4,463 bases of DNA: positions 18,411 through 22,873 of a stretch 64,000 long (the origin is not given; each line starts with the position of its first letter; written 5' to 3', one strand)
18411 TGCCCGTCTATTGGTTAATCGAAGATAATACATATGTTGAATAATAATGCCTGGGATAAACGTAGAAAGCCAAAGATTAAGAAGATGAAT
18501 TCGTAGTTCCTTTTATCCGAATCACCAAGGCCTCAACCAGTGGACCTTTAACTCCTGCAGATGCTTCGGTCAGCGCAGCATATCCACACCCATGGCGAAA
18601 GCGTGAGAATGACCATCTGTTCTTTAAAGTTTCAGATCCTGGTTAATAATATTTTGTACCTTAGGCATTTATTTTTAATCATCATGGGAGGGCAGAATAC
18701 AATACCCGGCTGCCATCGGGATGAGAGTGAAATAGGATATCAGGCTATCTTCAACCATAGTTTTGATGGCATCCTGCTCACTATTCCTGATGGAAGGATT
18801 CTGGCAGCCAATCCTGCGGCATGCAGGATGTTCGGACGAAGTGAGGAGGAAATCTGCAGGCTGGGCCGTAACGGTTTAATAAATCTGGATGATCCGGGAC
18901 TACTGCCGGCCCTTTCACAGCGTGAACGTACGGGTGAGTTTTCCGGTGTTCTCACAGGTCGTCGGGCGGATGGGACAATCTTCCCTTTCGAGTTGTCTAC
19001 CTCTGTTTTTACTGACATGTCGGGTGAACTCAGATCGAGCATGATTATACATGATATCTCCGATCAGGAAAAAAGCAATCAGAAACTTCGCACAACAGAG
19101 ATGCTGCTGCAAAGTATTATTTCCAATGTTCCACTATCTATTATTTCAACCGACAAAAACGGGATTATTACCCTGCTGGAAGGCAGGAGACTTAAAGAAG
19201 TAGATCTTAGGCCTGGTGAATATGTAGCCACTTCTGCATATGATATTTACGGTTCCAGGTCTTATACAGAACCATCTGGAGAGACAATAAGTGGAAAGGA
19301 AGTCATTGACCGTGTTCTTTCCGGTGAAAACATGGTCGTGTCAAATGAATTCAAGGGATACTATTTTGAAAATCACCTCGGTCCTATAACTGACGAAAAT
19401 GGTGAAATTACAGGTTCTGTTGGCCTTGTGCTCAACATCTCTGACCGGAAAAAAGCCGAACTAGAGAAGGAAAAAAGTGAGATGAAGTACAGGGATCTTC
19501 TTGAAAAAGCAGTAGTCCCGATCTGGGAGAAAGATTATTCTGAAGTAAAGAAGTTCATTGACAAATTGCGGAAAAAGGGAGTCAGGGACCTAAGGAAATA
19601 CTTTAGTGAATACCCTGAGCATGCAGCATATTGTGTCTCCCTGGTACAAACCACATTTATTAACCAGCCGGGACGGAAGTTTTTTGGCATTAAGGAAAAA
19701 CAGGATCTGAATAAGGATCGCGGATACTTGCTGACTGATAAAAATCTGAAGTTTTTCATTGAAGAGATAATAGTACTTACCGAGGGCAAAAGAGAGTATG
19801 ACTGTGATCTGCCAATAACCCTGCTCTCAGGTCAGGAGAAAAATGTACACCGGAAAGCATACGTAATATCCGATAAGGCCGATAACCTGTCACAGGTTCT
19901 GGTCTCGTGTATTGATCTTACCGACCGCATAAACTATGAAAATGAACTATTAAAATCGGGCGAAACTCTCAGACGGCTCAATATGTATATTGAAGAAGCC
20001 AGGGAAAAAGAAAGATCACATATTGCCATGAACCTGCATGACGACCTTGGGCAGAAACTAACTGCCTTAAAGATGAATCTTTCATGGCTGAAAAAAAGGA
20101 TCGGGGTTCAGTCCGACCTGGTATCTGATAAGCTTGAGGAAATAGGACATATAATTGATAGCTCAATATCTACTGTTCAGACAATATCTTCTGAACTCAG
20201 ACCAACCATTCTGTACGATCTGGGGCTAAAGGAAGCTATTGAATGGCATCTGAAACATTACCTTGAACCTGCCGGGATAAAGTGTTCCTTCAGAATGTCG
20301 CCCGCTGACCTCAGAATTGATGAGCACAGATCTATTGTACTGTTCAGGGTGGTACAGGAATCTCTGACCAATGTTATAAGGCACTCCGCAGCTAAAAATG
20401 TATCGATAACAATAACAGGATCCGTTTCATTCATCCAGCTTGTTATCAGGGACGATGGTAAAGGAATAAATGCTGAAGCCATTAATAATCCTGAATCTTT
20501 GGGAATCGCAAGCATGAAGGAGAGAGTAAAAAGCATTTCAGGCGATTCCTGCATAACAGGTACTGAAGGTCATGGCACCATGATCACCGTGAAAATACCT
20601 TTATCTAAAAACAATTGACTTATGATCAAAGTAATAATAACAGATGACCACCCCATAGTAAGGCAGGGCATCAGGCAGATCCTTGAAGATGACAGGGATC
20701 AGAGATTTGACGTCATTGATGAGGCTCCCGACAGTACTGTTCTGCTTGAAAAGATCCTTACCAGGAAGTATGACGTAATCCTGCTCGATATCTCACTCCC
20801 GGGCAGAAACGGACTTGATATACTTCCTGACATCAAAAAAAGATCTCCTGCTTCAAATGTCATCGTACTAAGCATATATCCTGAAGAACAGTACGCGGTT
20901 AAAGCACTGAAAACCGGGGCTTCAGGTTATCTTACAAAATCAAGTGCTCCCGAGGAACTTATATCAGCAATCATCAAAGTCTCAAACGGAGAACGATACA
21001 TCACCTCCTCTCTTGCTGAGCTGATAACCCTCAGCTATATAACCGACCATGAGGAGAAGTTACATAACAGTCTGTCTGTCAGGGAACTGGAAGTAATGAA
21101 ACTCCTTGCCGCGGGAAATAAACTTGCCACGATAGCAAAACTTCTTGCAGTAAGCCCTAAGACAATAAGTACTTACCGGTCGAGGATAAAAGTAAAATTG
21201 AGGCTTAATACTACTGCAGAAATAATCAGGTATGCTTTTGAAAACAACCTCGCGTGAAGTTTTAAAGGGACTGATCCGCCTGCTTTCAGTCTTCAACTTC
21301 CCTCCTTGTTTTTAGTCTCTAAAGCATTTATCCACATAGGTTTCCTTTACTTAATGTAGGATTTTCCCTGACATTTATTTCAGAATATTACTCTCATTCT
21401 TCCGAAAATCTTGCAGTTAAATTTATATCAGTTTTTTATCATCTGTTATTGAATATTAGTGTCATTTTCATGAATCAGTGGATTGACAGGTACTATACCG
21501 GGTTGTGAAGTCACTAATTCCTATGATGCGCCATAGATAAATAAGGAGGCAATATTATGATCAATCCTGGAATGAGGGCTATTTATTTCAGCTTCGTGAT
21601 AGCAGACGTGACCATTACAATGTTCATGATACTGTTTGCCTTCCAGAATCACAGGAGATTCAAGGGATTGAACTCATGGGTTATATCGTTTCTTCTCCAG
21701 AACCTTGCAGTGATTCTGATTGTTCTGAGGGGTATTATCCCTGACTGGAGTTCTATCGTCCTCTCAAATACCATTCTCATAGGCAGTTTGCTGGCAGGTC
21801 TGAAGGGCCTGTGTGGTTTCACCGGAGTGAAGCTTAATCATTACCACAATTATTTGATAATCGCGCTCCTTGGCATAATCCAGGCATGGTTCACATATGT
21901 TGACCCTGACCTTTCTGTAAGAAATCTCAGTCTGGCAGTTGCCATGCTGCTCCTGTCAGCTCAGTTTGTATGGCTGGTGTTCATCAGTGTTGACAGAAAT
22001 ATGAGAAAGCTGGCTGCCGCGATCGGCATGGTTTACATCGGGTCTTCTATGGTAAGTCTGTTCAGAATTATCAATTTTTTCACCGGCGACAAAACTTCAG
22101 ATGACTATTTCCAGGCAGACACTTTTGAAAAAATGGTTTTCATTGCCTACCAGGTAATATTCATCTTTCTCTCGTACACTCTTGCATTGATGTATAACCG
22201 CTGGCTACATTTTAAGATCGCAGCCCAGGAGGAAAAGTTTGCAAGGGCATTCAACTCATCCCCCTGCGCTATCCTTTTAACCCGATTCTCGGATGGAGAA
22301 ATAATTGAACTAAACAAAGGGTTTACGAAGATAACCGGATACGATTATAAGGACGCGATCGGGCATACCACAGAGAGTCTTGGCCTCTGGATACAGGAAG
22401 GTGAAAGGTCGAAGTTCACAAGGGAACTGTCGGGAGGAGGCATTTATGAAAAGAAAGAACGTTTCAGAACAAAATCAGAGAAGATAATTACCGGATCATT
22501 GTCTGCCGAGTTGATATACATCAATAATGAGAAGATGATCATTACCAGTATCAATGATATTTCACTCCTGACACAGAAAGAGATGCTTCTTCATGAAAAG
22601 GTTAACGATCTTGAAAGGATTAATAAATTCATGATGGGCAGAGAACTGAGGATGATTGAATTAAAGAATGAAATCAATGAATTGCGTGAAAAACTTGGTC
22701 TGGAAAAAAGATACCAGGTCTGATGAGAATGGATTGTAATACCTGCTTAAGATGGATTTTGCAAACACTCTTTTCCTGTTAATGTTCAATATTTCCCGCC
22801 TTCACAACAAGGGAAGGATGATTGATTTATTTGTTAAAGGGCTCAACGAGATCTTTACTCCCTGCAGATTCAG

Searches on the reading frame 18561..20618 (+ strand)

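Call 66: search_protein_families(library=pfam, proteins=[window:18561-20618:+], max_evalue=0.00001)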
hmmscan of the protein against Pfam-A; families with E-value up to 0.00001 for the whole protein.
window:18561-20618:+ (685 aa): 6 families
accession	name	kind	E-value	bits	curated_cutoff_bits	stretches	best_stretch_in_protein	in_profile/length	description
PF00989.32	PAS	-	1.5e-15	57.6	22.6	1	60-166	3-113/113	PAS fold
PF07730.19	HisKA_3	-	1.4e-12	48.4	24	1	484-550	1-67/68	Histidine kinase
PF13426.13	PAS_9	-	1.8e-12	47.9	27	1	69-168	2-103/103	PAS domain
PF02518.31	HATPase_c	-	7e-11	43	26.4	1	593-682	5-110/111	Histidine kinase-, DNA gyrase B-, and HSP90-like ATPase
PF13188.13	PAS_8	-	5.2e-09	36.1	21.8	1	60-101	3-46/65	PAS domain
PF08448.16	PAS_4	-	2.6e-06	28.1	23.1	0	64-99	1-36/110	PAS fold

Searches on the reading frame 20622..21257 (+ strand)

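Call 66: search_protein_families(library=pfam, proteins=[window:20622-21257:+], max_evalue=0.00001)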
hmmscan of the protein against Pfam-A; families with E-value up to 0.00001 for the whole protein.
window:20622-21257:+ (211 aa): 2 families
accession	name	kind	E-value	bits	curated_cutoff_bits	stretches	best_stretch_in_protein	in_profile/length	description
PF00072.30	Response_reg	-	3.1e-28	98.6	30.2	1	4-117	1-110/111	Response regulator receiver domain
PF00196.25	GerE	-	4.7e-14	52.2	23.5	1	150-205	2-57/57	Bacterial regulatory proteins, luxR family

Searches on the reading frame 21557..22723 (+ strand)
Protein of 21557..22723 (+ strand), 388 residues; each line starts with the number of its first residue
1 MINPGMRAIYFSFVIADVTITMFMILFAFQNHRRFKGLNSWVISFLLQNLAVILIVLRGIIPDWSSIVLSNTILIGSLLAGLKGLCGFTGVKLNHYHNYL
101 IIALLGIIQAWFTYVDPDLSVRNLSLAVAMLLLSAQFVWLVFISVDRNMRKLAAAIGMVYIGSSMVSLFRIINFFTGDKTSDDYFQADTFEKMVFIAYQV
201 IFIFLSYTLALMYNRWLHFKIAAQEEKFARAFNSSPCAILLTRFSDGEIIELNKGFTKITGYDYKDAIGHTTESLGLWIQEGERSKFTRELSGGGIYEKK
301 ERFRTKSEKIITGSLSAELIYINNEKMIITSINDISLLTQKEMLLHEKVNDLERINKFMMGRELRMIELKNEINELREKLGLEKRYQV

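Call 66: search_protein_families(library=pfam, proteins=[window:21557-22723:+], max_evalue=0.00001)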
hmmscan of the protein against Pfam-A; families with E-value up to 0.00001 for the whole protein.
window:21557-22723:+ (388 aa): 2 families
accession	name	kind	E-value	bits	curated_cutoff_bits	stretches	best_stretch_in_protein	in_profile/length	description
PF13188.13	PAS_8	-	8.2e-07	29.2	21.8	1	226-276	1-51/65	PAS domain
PF13426.13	PAS_9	-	2.6e-06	28.1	27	1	236-336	1-102/103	PAS domain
